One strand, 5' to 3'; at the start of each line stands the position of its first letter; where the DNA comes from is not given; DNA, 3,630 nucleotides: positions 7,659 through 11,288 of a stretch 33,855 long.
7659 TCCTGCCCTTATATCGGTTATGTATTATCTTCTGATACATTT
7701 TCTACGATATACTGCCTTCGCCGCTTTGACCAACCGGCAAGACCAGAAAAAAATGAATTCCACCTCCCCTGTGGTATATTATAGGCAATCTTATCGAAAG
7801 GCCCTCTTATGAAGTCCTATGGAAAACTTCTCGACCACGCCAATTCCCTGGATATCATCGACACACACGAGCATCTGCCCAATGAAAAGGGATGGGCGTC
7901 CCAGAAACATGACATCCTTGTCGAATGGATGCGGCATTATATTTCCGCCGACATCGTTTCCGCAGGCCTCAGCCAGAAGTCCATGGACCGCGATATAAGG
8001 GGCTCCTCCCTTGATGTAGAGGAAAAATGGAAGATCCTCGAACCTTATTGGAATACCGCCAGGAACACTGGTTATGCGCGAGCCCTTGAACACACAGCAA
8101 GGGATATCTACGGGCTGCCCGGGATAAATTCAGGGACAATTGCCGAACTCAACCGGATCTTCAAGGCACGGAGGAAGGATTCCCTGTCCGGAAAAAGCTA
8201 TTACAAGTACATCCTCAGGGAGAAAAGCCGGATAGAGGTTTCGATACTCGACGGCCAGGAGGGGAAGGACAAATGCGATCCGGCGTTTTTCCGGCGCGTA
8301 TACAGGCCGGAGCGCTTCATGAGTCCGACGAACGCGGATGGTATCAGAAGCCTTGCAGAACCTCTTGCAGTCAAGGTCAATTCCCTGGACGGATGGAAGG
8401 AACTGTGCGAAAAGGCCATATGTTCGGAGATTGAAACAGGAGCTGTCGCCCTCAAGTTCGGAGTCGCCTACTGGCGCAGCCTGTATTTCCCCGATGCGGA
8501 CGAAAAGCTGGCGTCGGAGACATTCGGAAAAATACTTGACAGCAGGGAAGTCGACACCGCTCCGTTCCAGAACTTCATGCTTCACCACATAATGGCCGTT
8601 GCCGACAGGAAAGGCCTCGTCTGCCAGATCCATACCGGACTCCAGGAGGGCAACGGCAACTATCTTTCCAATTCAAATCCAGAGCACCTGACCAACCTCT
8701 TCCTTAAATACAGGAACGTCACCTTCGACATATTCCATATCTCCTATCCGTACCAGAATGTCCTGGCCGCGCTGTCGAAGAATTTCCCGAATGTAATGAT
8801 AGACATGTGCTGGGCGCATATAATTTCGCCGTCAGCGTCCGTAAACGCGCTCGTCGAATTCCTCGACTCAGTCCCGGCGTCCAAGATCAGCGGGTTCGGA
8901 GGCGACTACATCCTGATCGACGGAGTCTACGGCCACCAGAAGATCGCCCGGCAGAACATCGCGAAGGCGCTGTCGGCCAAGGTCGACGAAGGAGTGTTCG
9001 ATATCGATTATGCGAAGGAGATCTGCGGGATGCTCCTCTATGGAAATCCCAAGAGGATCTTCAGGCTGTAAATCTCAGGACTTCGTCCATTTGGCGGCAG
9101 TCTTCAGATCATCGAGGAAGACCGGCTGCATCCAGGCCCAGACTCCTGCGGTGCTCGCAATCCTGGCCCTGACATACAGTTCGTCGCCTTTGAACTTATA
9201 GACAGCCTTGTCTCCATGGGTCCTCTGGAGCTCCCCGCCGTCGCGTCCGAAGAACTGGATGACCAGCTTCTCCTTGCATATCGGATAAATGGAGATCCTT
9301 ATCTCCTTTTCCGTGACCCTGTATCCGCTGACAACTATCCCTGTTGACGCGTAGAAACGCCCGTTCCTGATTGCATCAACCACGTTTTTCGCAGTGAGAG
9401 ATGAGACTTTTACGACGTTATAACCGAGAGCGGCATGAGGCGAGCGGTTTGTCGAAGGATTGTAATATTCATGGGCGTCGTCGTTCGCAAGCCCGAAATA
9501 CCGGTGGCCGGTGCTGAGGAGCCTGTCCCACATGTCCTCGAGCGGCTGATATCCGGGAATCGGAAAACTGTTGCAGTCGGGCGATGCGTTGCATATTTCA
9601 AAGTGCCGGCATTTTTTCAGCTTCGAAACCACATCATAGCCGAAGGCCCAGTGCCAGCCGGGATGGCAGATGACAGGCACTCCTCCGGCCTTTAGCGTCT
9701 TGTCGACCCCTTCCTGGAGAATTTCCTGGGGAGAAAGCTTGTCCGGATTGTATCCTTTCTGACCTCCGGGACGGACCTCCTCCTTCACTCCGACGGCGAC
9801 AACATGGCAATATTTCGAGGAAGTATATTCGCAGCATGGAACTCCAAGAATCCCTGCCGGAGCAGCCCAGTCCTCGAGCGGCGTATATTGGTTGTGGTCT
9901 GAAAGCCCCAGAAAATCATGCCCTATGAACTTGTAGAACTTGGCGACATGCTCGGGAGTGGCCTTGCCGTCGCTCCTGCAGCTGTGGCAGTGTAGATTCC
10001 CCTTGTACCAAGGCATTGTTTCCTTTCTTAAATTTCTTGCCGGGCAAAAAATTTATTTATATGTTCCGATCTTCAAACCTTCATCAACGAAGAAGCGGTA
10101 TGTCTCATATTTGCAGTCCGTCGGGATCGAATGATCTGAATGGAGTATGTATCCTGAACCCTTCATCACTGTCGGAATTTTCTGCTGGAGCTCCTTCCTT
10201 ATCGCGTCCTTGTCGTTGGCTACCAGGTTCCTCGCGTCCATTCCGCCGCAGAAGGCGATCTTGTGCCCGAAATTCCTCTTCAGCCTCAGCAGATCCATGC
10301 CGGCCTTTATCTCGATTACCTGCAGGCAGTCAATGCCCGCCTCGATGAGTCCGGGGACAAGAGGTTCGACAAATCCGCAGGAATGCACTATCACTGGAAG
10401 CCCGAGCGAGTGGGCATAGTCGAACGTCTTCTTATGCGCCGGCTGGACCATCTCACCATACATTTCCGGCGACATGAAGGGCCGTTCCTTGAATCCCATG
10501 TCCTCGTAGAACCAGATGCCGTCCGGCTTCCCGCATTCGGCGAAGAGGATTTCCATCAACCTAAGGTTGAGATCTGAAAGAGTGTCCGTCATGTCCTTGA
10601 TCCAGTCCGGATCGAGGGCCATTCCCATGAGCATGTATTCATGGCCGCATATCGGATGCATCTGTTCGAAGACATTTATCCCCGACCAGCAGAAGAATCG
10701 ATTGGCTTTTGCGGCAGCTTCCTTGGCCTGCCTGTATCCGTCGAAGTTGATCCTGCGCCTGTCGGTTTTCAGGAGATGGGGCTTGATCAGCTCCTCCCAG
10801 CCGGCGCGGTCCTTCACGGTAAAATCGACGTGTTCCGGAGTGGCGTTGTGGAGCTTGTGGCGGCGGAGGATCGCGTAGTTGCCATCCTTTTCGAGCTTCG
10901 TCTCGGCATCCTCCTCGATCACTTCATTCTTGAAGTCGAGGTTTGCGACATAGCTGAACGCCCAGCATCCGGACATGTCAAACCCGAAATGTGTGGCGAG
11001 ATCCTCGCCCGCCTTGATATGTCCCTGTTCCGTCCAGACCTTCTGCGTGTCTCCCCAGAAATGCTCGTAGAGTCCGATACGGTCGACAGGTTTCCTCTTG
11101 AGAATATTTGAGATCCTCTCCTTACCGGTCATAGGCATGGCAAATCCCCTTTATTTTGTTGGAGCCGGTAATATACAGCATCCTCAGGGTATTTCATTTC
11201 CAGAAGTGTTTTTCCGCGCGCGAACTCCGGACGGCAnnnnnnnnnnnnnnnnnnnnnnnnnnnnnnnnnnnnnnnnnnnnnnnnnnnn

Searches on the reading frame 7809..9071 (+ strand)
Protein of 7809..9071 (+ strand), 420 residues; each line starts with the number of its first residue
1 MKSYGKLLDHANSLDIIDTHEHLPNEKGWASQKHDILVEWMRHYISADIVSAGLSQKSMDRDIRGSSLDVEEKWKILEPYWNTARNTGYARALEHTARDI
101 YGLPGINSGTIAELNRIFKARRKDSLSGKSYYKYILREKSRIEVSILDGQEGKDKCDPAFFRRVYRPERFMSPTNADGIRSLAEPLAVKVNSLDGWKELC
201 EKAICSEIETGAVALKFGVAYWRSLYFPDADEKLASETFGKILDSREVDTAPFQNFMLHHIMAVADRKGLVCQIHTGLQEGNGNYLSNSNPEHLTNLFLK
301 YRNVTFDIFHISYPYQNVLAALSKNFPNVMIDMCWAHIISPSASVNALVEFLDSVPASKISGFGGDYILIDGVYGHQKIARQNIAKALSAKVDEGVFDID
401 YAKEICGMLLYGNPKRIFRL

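Call 6: search_protein_families(library=pfam, proteins=[window:7809-9071:+], max_evalue=0.001)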
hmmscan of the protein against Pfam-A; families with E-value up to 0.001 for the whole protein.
window:7809-9071:+ (420 aa): 1 family
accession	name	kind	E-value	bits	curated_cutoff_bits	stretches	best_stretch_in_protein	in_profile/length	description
PF04909.20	Amidohydro_2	-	3.8e-13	50.3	26.4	1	191-420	85-289/289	Amidohydrolase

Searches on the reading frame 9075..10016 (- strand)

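Call 6: search_protein_families(library=pfam, proteins=[window:9075-10016:-], max_evalue=0.001)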
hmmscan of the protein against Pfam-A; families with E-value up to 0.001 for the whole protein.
window:9075-10016:- (313 aa): 0 families

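Call 82: search_protein_families(library=pfam, proteins=[window:9075-10016:-], max_evalue=0.01)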
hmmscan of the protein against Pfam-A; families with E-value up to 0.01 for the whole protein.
window:9075-10016:- (313 aa): 1 family
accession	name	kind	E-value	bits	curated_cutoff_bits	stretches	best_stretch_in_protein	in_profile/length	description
PF02811.25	PHP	-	0.006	17.4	26.4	1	8-48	2-44/164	PHP domain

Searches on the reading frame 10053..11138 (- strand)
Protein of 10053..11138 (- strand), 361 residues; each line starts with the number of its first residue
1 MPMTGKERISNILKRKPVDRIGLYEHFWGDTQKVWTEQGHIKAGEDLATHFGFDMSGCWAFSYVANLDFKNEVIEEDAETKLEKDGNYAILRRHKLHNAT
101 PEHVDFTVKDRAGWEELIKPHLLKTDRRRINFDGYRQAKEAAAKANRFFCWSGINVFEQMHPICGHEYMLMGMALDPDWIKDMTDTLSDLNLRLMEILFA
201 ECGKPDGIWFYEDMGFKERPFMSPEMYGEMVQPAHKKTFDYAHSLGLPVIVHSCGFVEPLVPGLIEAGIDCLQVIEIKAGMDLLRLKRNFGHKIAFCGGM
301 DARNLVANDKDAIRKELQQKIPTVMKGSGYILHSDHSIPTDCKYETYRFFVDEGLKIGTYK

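Call 6: search_protein_families(library=pfam, proteins=[window:10053-11138:-], max_evalue=0.001)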
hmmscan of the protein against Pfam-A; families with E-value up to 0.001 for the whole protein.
window:10053-11138:- (361 aa): 1 family
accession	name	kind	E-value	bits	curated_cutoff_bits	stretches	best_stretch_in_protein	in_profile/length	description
PF01208.23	URO-D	-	2.1e-17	63.6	23.9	1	166-352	162-341/346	Uroporphyrinogen decarboxylase (URO-D)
